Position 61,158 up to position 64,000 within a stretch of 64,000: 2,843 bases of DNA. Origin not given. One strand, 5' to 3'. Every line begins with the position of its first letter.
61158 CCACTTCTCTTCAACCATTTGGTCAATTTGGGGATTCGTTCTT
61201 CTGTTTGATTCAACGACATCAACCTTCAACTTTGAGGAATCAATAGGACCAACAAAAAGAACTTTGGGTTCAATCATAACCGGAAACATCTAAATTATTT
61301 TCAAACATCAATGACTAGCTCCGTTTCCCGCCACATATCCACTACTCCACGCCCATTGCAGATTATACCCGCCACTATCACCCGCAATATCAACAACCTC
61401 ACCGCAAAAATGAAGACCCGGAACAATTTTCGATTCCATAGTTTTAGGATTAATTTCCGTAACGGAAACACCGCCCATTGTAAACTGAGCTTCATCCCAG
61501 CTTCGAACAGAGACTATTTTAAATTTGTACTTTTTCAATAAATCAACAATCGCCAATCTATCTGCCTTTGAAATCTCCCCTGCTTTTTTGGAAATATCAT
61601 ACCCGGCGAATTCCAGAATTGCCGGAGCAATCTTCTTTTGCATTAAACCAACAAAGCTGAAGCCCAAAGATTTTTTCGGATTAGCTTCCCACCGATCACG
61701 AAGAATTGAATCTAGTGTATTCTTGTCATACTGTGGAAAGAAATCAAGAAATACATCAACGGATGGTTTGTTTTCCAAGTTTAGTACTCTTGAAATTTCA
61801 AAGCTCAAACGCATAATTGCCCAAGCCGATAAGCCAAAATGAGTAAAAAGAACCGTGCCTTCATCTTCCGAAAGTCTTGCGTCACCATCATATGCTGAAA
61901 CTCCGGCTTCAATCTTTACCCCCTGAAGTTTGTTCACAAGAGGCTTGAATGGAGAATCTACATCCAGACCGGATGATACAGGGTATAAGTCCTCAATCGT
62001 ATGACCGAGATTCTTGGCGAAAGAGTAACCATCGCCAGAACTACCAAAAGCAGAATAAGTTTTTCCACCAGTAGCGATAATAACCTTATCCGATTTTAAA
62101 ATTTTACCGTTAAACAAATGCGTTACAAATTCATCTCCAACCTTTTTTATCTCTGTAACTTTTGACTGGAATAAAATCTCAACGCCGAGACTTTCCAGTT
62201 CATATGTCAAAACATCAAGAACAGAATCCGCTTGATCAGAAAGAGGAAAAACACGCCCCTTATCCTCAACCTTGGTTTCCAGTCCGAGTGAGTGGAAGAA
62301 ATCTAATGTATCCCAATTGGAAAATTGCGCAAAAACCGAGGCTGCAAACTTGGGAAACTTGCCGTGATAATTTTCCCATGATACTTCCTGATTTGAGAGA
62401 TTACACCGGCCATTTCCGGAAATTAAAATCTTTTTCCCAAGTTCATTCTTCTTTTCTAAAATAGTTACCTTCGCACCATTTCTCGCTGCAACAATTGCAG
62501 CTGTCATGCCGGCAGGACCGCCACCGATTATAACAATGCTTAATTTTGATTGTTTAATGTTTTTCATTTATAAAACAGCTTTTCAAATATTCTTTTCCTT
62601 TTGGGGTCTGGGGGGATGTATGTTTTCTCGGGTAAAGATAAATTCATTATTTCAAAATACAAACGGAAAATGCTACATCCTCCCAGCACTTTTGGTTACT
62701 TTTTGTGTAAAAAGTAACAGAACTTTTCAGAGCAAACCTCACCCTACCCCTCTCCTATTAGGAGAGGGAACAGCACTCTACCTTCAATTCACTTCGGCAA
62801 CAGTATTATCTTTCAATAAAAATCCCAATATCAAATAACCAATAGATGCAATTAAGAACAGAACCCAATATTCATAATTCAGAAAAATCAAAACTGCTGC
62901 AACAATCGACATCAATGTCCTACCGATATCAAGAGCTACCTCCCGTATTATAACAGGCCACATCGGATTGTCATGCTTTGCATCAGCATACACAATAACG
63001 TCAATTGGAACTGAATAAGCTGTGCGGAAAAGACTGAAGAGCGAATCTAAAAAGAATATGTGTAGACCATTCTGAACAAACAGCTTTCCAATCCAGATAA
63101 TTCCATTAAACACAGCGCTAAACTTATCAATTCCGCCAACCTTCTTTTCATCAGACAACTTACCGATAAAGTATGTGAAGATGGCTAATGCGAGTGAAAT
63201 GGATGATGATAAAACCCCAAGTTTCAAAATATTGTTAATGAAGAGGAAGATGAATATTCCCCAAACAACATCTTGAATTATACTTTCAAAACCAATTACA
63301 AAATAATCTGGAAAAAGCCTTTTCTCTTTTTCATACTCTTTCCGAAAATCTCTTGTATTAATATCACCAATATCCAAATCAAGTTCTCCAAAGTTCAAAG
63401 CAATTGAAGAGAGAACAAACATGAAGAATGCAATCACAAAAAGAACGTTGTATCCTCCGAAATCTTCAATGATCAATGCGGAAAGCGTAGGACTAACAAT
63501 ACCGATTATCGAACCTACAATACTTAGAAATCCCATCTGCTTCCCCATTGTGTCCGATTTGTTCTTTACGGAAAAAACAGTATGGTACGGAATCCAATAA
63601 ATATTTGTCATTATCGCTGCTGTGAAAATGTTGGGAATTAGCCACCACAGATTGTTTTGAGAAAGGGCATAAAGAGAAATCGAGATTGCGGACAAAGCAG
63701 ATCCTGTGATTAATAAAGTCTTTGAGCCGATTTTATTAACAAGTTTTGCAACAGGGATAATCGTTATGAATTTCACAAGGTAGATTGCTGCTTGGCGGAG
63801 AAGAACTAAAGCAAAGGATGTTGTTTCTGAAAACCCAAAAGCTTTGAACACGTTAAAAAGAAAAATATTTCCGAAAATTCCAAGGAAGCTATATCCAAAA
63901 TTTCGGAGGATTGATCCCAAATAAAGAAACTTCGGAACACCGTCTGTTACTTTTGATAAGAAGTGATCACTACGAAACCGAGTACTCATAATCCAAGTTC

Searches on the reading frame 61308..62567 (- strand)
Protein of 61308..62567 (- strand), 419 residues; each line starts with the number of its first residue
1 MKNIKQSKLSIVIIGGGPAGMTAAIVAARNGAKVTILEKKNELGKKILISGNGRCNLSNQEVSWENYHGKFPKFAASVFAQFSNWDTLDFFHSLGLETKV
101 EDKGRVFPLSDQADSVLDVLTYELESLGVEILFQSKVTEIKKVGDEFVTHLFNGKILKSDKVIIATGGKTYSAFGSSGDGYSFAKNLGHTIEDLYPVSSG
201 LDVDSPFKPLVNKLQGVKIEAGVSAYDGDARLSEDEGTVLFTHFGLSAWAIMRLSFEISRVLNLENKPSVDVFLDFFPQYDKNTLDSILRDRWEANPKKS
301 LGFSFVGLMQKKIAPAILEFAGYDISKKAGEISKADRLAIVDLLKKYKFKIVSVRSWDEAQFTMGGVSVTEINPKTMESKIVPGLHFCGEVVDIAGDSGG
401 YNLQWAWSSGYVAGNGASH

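Call 40: search_protein_families(library=ncbifam, proteins=[window:61308-62567:-], max_evalue=0.00001)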
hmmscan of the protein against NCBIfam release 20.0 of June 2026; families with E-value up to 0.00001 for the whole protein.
window:61308-62567:- (419 aa): 53 families (the best 25 are shown)
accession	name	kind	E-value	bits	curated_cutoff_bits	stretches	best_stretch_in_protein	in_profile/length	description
TIGR00275.1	TIGR00275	subfamily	5.6e-135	450.2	183.8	1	11-414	1-400/401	aminoacetone oxidase family FAD-binding enzyme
TIGR03862.1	flavo_PP4765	subfamily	8.1e-33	113.8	242.65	1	31-418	1-372/376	TIGR03862 family flavoprotein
NF003585.0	PRK05249.1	equivalog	9.3e-15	54.2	465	2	6-46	4-44/464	Si-specific NAD(P)(+) transhydrogenase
TIGR01350.1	lipoamide_DH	equivalog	1e-12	47.6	408.8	1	10-44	3-36/461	dihydrolipoyl dehydrogenase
NF005883.0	PRK07845.1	equivalog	1.9e-12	46.9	479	1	10-44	4-38/466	NAD(P)H-quinone dehydrogenase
NF006130.0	PRK08274.1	equivalog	8.3e-12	44.6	369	1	6-41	3-38/467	FAD-dependent tricarballylate dehydrogenase TcuA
NF045599.1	bili_reduct_long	exception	1.5e-11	43.3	750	1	7-50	380-423/641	bilirubin reductase, long form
TIGR03140.1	AhpF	equivalog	3.8e-10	38.9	502.9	0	5-39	209-243/515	alkyl hydroperoxide reductase subunit F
TIGR01292.1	TRX_reduct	equivalog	5.4e-10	38.6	343.45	1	11-45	3-37/300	thioredoxin-disulfide reductase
NF005560.0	PRK07233.1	equivalog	1.4e-09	37.3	252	1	10-44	2-36/435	hypothetical protein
TIGR03997.1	mycofact_OYE_2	equivalog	2.2e-09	36.3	793.15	1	9-50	380-421/645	mycofactocin system FadH/OYE family oxidoreductase 2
NF004776.0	PRK06116.1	equivalog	2.5e-09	36.7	480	0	86-169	181-264/450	glutathione-disulfide reductase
NF004943.0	PRK06292.2-1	equivalog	2.9e-09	36.2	432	0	84-181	183-281/456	dihydrolipoyl dehydrogenase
TIGR03467.1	HpnE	equivalog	6.2e-09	35.7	283.05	1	11-44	1-34/430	hydroxysqualene dehydroxylase HpnE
TIGR01813.1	flavo_cyto_c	subfamily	9.1e-09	34.5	285.45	0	11-55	2-47/444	flavocytochrome c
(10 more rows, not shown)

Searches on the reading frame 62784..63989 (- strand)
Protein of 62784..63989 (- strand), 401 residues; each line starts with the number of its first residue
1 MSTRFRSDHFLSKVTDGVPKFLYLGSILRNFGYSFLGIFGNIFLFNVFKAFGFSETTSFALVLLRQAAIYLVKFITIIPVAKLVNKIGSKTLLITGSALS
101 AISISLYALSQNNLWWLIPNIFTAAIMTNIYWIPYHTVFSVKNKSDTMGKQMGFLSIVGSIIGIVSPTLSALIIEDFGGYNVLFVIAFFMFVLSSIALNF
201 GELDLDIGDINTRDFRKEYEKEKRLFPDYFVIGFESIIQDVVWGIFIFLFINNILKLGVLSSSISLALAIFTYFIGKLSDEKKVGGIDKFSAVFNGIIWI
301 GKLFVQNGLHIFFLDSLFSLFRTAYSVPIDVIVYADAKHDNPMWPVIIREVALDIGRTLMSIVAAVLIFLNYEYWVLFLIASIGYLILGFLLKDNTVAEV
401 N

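Call 77: search_protein_families(library=pfam, proteins=[window:62784-63989:-], max_evalue=0.00001)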
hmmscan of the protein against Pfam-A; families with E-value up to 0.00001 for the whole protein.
window:62784-63989:- (401 aa): 1 family
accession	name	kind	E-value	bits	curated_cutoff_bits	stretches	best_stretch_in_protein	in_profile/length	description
PF07690.21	MFS_1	-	3.8e-13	49.5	33.4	1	38-282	12-265/347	Major Facilitator Superfamily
